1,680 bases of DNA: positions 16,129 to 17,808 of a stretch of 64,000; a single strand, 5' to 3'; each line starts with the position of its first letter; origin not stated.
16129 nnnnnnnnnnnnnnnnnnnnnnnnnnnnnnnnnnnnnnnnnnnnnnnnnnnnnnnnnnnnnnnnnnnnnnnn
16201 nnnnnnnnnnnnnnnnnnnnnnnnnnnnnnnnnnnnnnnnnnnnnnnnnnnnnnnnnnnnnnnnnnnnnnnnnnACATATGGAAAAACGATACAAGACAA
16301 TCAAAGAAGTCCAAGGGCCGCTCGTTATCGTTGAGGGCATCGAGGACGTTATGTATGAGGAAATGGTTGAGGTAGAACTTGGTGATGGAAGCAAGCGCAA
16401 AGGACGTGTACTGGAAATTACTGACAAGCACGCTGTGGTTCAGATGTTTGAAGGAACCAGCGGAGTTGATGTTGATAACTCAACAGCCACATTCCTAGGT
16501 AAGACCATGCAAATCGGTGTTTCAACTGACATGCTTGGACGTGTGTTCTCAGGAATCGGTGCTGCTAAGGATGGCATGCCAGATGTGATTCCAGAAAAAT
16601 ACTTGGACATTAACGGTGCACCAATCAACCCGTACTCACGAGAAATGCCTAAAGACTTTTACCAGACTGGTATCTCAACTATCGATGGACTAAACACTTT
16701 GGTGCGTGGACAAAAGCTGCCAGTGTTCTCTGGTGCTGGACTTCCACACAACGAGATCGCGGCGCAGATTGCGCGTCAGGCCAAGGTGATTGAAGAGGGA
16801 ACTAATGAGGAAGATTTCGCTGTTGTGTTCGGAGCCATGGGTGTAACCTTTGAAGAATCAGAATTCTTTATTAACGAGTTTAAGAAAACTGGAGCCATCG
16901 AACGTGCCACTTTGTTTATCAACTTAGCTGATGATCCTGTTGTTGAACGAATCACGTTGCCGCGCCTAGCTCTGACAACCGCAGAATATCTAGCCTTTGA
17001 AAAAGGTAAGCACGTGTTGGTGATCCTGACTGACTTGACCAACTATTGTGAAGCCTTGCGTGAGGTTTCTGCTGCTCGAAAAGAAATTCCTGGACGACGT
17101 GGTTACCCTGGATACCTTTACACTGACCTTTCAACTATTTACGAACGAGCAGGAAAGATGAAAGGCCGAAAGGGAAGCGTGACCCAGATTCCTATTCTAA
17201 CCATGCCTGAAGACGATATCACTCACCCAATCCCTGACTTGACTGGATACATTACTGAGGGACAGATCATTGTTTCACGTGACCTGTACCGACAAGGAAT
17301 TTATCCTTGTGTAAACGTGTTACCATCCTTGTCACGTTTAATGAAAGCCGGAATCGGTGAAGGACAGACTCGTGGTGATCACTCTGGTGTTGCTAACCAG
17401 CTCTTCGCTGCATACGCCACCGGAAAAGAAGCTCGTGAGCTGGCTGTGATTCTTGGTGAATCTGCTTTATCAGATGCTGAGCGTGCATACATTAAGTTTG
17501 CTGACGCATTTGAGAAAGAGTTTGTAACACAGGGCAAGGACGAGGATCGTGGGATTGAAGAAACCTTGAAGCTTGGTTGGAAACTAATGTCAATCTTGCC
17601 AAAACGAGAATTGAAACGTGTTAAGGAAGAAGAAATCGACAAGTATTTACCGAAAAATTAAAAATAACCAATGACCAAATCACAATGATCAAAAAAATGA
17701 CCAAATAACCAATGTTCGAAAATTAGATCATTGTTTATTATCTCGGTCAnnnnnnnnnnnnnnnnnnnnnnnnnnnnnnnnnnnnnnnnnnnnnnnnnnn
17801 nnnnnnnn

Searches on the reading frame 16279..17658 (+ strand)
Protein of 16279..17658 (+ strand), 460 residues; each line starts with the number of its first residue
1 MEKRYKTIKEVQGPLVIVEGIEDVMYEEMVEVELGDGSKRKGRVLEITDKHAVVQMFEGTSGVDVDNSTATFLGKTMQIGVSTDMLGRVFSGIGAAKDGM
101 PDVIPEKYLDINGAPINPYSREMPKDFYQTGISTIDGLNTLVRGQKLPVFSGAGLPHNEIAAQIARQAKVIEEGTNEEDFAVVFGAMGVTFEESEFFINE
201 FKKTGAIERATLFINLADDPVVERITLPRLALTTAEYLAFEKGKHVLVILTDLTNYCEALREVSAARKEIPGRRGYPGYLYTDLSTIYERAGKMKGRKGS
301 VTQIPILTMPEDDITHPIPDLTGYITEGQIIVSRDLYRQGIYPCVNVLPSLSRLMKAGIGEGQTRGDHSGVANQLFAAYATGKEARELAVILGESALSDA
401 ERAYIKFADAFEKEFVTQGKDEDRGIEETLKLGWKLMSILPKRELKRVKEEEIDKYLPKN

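Call 42: find_related_loci(query=window:16279-17658:+, collection=genome_contigs, flank=10000)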
Query window:16279-17658:+ (460 aa) in genome_contigs; peptide patterns used: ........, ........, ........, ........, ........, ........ (x = any residue, [..] = any of these).
599 stretches matched a pattern (row limit reached: there are more); 564 encode a relative of the query (tblastn E <= 1e-3); the best 80 are kept; 80 distinct loci.
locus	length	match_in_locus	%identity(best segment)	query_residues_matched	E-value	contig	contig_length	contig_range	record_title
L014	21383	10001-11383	87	1-460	0e+0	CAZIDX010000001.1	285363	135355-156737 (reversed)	MAG TPA_asm: uncultured Gammaproteobacteria bacterium isolate SRP167671_co2_164 genome assembly, contig: NODE_13_length_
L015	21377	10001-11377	87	1-459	0e+0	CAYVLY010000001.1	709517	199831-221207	MAG TPA_asm: uncultured Gammaproteobacteria bacterium isolate SRP167671_co2_208 genome assembly, contig: NODE_3_length_7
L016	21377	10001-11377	86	1-459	0e+0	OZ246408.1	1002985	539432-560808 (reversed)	MAG: uncultured Gammaproteobacteria bacterium isolate SRP141376_co4_2 genome assembly, chromosome: 1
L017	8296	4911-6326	73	3-458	0e+0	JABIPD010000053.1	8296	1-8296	MAG: Candidatus Jacksonbacteria bacterium isolate SI072_bin11 k141_3471999, whole genome shotgun sequence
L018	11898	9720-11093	73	3-459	0e+0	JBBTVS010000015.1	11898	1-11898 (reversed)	MAG: Patescibacteria group bacterium isolate H43-bin186_1 H43_bin186_1_000000000015, whole genome shotgun sequence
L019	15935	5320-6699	71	1-460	0e+0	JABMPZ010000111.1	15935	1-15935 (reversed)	MAG: Parcubacteria group bacterium isolate bin.460 k141_6917795, whole genome shotgun sequence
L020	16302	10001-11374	72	1-459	0e+0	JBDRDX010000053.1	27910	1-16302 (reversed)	MAG: Patescibacteria group bacterium isolate MEGAHIT-group-1.284 k141_6629063, whole genome shotgun sequence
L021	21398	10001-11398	69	1-457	0e+0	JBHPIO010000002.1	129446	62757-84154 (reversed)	Patescibacteria group bacterium isolate SAG AM-312-G21 AM-312-G21_NODE_2, whole genome shotgun sequence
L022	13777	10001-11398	70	1-457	0e+0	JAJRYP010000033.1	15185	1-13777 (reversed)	MAG: Patescibacteria group bacterium isolate Dive96_bin3.358 k141_1106938, whole genome shotgun sequence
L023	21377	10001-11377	69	1-457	0e+0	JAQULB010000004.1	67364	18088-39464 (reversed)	MAG: Candidatus Paceibacterota bacterium isolate STD1_120 NODE_800_length_67364_cov_5.976977_Sandtown_D1, whole genome s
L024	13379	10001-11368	68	1-459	0e+0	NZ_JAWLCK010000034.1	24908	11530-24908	MAG: Lutispora sp. isolate 15dZY3.bin.41 NODE_2405_length_24908_cov_6.766859, whole genome shotgun sequence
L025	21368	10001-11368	69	1-459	0e+0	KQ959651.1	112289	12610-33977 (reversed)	Tissierellia bacterium KA00581 genomic scaffold Scaffold301, whole genome shotgun sequence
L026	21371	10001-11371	69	1-460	0e+0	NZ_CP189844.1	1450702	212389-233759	Parvimonas sp. G1604 chromosome, complete genome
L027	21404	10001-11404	69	1-459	0e+0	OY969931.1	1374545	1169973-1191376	MAG: uncultured bacterium isolate MFD02416.bin.c.2 genome assembly, chromosome: 1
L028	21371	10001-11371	69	1-460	0e+0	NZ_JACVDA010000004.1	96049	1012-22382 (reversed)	Parvimonas parva strain S3374 NODE_4_length_96049_cov_218.486246, whole genome shotgun sequence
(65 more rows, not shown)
